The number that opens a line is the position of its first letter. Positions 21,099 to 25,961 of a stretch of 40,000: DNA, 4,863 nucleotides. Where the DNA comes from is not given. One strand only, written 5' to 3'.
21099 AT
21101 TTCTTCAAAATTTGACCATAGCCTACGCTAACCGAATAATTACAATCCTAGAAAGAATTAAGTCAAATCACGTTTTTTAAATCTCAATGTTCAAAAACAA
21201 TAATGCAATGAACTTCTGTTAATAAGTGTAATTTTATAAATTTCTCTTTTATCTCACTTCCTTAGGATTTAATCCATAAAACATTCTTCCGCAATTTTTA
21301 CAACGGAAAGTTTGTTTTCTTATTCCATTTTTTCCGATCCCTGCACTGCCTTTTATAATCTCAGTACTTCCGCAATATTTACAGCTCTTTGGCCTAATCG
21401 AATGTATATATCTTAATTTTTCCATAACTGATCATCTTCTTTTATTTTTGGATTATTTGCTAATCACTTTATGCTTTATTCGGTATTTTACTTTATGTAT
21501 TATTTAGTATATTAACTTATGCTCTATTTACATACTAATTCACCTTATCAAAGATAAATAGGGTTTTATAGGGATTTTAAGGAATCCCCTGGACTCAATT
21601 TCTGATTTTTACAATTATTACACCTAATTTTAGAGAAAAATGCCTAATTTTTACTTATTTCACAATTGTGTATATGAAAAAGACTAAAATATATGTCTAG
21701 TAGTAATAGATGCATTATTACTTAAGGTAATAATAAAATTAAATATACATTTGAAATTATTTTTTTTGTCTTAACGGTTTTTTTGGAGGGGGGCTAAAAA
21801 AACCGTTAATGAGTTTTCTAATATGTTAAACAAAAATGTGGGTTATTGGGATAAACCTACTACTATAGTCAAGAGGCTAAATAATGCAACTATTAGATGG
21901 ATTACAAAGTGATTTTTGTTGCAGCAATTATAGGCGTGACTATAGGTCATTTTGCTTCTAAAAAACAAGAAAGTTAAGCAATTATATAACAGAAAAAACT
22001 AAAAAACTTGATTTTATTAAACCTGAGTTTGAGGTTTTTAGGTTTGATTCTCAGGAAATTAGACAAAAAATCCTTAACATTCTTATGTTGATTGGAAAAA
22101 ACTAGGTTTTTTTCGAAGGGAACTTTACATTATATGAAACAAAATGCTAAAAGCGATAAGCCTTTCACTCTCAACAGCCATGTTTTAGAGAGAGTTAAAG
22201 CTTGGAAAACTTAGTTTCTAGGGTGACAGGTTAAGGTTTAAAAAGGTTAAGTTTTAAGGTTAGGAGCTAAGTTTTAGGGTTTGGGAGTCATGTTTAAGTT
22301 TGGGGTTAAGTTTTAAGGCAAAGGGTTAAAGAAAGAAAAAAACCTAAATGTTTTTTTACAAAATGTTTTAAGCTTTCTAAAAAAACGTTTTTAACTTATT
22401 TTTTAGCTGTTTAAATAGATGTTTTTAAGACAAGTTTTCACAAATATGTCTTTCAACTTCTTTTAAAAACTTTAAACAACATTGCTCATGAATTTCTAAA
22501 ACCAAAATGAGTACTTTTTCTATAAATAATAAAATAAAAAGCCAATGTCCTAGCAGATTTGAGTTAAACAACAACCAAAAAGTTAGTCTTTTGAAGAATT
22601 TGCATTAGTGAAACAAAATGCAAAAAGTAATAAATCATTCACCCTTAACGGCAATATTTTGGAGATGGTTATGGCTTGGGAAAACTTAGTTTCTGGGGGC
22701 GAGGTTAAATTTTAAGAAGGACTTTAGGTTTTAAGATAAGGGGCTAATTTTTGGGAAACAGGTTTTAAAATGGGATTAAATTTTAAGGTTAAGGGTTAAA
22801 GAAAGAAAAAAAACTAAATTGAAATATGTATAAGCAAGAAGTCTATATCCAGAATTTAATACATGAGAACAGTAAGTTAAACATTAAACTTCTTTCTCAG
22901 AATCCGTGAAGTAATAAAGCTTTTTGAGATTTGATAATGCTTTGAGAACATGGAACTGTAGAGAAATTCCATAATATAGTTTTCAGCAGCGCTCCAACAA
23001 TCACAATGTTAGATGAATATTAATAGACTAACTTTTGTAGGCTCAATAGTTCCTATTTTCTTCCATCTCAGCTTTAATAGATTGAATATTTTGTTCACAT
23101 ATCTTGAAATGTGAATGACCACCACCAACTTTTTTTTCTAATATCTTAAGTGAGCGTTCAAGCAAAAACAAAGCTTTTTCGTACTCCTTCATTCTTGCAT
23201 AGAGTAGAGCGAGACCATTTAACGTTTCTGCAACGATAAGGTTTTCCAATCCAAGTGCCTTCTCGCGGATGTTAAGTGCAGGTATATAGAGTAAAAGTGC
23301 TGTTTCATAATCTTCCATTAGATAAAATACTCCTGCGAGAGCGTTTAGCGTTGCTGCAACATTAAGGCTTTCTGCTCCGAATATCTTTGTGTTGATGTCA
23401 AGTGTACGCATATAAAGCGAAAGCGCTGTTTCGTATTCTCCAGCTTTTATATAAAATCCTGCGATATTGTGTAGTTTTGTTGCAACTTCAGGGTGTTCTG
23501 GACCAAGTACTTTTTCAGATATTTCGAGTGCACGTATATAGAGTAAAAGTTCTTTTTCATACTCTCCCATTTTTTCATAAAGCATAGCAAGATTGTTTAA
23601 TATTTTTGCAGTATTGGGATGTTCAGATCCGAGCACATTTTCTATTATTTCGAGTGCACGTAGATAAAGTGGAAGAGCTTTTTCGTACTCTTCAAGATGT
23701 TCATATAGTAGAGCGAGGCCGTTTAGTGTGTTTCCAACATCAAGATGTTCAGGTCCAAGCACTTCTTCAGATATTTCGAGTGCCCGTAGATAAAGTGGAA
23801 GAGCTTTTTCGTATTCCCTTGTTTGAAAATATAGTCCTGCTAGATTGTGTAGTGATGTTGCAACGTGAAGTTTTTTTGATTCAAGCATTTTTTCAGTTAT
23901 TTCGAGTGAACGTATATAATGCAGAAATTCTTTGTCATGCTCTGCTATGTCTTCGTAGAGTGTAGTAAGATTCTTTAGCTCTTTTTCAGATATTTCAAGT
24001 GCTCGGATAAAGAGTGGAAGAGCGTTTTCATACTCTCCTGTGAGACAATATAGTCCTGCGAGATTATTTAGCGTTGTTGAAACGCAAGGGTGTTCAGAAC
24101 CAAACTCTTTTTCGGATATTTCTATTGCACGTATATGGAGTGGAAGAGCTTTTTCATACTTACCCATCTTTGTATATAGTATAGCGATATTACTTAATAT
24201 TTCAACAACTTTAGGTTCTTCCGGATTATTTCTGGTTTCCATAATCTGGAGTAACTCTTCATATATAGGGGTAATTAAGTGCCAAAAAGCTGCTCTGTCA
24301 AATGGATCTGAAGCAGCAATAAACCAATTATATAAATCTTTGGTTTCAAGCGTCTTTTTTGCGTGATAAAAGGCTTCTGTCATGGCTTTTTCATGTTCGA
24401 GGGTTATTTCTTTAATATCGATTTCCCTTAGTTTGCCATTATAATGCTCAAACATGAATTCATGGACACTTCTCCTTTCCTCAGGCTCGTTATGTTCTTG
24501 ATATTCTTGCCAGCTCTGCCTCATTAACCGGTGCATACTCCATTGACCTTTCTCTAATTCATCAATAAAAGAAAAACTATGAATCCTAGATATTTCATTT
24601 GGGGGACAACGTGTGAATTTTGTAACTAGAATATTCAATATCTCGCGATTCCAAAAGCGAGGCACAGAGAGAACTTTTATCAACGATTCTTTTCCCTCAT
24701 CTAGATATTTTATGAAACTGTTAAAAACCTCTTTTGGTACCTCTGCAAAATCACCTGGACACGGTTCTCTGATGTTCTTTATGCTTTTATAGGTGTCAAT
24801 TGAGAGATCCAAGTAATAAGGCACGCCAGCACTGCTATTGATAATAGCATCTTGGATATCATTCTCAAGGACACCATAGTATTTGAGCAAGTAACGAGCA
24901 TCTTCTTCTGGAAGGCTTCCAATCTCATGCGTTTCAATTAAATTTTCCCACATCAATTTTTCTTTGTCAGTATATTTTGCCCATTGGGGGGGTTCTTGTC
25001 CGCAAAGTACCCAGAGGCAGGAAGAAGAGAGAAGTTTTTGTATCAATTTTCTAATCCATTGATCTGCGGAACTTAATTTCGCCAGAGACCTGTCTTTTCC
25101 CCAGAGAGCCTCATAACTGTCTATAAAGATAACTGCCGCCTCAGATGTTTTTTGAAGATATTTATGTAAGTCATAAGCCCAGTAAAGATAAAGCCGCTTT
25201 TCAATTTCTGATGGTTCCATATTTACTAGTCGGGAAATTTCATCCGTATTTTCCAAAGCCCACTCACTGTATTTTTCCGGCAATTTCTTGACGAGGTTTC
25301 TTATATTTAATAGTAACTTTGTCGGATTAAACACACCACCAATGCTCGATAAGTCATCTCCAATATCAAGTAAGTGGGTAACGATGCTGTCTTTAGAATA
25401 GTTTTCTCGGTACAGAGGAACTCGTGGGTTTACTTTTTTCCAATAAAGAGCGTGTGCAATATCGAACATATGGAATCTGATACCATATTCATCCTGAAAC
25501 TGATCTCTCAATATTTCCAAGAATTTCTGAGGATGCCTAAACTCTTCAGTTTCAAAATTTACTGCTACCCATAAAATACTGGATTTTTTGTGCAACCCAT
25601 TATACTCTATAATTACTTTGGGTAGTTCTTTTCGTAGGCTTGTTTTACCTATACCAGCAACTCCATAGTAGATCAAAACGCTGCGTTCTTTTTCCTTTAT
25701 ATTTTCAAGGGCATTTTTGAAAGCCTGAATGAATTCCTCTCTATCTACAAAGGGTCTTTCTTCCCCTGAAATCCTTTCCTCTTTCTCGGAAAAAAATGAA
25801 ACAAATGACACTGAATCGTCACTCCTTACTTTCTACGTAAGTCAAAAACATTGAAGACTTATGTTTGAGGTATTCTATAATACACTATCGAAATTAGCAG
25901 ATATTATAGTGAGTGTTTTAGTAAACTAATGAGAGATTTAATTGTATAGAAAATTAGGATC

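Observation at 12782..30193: Complete 17.4-kb casposon: solo Cas1 plus PolB core, ~315-bp TIRs and a 14-bp target-site duplication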

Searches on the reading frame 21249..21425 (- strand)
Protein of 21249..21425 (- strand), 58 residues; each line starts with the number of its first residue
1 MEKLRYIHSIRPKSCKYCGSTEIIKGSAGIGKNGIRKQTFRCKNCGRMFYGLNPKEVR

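Call 56: search_protein_families(library=padloc, proteins=[window:21249-21425:-], max_evalue=0.01)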
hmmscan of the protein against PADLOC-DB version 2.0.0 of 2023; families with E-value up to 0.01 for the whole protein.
window:21249-21425:- (58 aa): 0 families

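Call 57: search_protein_families(library=pfam, proteins=[window:21249-21425:-], max_evalue=10)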
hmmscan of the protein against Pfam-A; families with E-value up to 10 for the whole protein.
window:21249-21425:- (58 aa): 26 families (the best 25 are shown)
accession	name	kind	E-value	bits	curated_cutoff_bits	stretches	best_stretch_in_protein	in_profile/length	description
PF00130.28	C1_1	-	0.00082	19.6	26.5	1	10-48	9-37/53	Phorbol esters/diacylglycerol binding domain (C1 domain)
PF08271.17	Zn_Ribbon_TF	-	0.003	17.5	29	2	15-24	3-12/43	TFIIB zinc-binding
PF09723.15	Zn_ribbon_8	-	0.0033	17.9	34.4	2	40-49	6-15/41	Zinc ribbon domain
PF18547.6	HalOD2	-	0.0034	17.7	27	1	11-54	1-46/52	Halobacterial output domain 2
PF19769.4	CPxCG_zf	-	0.0084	16.3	27.2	1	14-50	3-34/183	CPxCG-related zinc finger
PF03811.18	Zn_ribbon_InsA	-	0.015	15.4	26.1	1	14-45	7-34/35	InsA N-terminal domain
PF21349.2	RUBY_RBDX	-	0.015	15.2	26.5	1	40-55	1-16/30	Rubrerythrin, rubredoxin-like domain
PF14354.12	Lar_restr_allev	-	0.019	15.6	28.6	1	13-47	4-33/58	Restriction alleviation protein Lar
PF13248.11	Zn_ribbon_3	-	0.019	14.9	27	2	13-19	17-23/26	zinc-ribbon domain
PF10276.14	zf-CHCC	-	0.025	15.1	27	1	11-19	26-34/37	Zinc-finger domain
PF13465.12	zf-H2C2_2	-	0.027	15.3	40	2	37-49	13-24/26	Zinc-finger double domain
PF17283.8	Zn_ribbon_SprT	-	0.04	14.4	28.1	1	36-51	21-36/38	SprT-like zinc ribbon domain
PF09082.15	DUF1922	-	0.059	14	30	1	40-51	5-15/56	Domain of unknown function (DUF1922)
PF11672.13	DUF3268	-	0.071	13.9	28.4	1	12-46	2-40/121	zinc-finger-containing domain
PF13913.12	zf-C2HC_2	-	0.075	13.2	27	1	38-49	1-12/25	zinc-finger of a C2HC-type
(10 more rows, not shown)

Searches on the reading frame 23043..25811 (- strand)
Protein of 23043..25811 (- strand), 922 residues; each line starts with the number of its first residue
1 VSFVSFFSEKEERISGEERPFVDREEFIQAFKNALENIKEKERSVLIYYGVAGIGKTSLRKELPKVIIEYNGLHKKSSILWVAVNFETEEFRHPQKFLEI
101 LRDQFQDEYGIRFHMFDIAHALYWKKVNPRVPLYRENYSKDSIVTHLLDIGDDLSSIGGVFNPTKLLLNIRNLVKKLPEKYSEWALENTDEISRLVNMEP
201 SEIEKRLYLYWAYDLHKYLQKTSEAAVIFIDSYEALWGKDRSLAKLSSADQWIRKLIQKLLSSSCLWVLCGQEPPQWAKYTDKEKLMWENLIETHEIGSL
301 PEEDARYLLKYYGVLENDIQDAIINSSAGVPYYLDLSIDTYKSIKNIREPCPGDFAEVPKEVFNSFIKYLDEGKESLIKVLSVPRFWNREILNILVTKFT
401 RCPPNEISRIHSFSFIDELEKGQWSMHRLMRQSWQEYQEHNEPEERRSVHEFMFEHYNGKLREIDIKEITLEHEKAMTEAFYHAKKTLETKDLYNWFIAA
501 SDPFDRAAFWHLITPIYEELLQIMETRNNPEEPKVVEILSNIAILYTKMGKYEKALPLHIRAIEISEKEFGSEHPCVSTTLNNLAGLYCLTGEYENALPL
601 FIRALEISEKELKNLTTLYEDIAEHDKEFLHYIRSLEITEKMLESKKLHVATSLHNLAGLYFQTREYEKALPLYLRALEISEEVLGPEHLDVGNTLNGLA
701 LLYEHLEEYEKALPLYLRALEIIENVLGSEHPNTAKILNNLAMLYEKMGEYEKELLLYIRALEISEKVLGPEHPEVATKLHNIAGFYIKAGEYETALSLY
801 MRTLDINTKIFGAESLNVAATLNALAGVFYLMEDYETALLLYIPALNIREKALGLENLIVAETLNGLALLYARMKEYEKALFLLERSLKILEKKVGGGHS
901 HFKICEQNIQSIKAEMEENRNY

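Call 7: search_protein_families(library=pfam, proteins=[window:23043-25811:-], max_evalue=0.01)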
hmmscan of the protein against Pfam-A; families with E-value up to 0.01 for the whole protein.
window:23043-25811:- (922 aa): 26 families (the best 25 are shown)
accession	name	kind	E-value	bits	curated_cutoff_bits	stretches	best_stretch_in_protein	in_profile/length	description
PF13424.12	TPR_12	-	7.3e-82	270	30.1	5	650-724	2-76/77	Tetratricopeptide repeat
PF13374.12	TPR_10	-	1.2e-74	244.8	27.5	8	650-691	1-42/42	Tetratricopeptide repeat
PF24885.1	TPR_NPHP3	-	5.2e-70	236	100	5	760-838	124-202/239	Nephrocystin-3 TPR domain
PF13176.12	TPR_7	-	8.5e-37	122.5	27.9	4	580-613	1-34/36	Tetratricopeptide repeat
PF00515.34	TPR_1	-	4.2e-35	118.6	27.8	6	695-724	3-32/34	Tetratricopeptide repeat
PF07719.23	TPR_2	-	1.1e-25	88.1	27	3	861-891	1-31/34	Tetratricopeptide repeat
PF13181.12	TPR_8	-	3.5e-18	64.6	25.7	1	735-767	1-33/34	Tetratricopeptide repeat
PF13428.12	TPR_14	-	3.6e-10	39.9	23.5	0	698-721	6-29/44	Tetratricopeptide repeat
PF22883.1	Consortin_N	-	1.4e-09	38.2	27.7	0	653-671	8-26/52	Consortin, N-terminal domain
PF13431.12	TPR_17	-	7.2e-09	35.7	24.4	0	731-753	9-31/34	Tetratricopeptide repeat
PF14559.12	TPR_19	-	1.6e-08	35.2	25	0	717-753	8-43/68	Tetratricopeptide repeat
PF04212.24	MIT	-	2.9e-07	30.9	30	0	700-738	11-50/66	MIT (microtubule interacting and transport) domain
PF13414.12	TPR_11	-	4.6e-06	26.7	26.8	0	661-682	4-25/42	TPR repeat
PF21325.3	SHPRH_helical-1st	-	9e-06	26.3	27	0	645-718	19-91/95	E3 ubiquitin-protein ligase SHPRH, first helical domain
PF11207.13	DUF2989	-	1.3e-05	25.6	23.8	0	634-712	118-196/201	Protein of unknown function (DUF2989)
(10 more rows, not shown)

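Call 56: search_protein_families(library=padloc, proteins=[window:23043-25811:-], max_evalue=0.01)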
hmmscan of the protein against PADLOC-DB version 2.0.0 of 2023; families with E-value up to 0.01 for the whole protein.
window:23043-25811:- (922 aa): 2 families
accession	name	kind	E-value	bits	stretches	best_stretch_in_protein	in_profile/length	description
PDLC03838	DolB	-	0.0025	15.1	1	37-67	160-190/375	-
PDLC01171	TPR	-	0.0073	13.3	0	642-724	170-247/504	TPR repeats containing protein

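Call 84: search_protein_families(library=ncbifam, proteins=[window:23043-25811:-], max_evalue=0.01)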
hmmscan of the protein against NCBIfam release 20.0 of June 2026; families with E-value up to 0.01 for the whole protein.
window:23043-25811:- (922 aa): 11 families
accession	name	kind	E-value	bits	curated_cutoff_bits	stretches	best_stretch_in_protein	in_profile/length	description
NF040586.1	FxSxx_TPR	equivalog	2.1e-43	148.9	300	2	657-918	478-739/830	FxSxx-COOH system tetratricopeptide repeat protein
NF053520.1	HK_Porph_FimS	equivalog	2.1e-19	69.3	600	3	735-890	124-273/618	sensor histidine kinase FimS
NF040959.1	MamA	equivalog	1.2e-13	51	200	2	634-765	89-203/204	magnetosome protein MamA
NF002725.1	PRK02603.1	equivalog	3.2e-13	50.1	143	1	665-754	49-125/173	photosystem I assembly protein Ycf3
NF008756.0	PRK11788.1-4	equivalog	4.3e-08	32.6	474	1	577-711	140-267/389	lipopolysaccharide assembly protein LapB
NF047507.1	TPR_BatC_Lepto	exception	3.4e-07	30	175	0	759-810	75-129/214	TPR repeat-containing protein BatC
NF047558.1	TPR_END_plus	domain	5.5e-07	29.4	32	0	867-890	5-28/56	TPR end-of-group domain-containing protein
TIGR02521.1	type_IV_pilW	equivalog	9.2e-07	28.6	154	1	648-808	28-166/234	type IV pilus biogenesis/stability protein PilW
TIGR02552.1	LcrH_SycD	equivalog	0.00018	21.2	104.8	0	823-851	56-84/136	SycD/LcrH family type III secretion system chaperone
TIGR02928.1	TIGR02928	subfamily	0.0042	16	181.3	0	21-86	17-82/366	orc1/cdc6 family replication initiation protein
NF033161.1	lipo_LipL41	equivalog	0.0053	15.7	400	0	645-681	296-332/358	lipoprotein LipL41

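Call 85: search_protein_families(library=phrogs, proteins=[window:23043-25811:-], max_evalue=0.001)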
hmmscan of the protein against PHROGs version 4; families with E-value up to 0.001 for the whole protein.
window:23043-25811:- (922 aa): 3 families
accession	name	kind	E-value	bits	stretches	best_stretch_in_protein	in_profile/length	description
phrog_5208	-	unknown function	1.5e-17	64.7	2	700-810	185-290/372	-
phrog_4746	-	unknown function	2.2e-08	35.4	0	511-549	34-72/100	-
phrog_7590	-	unknown function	1.4e-06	29.2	0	545-612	64-123/234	-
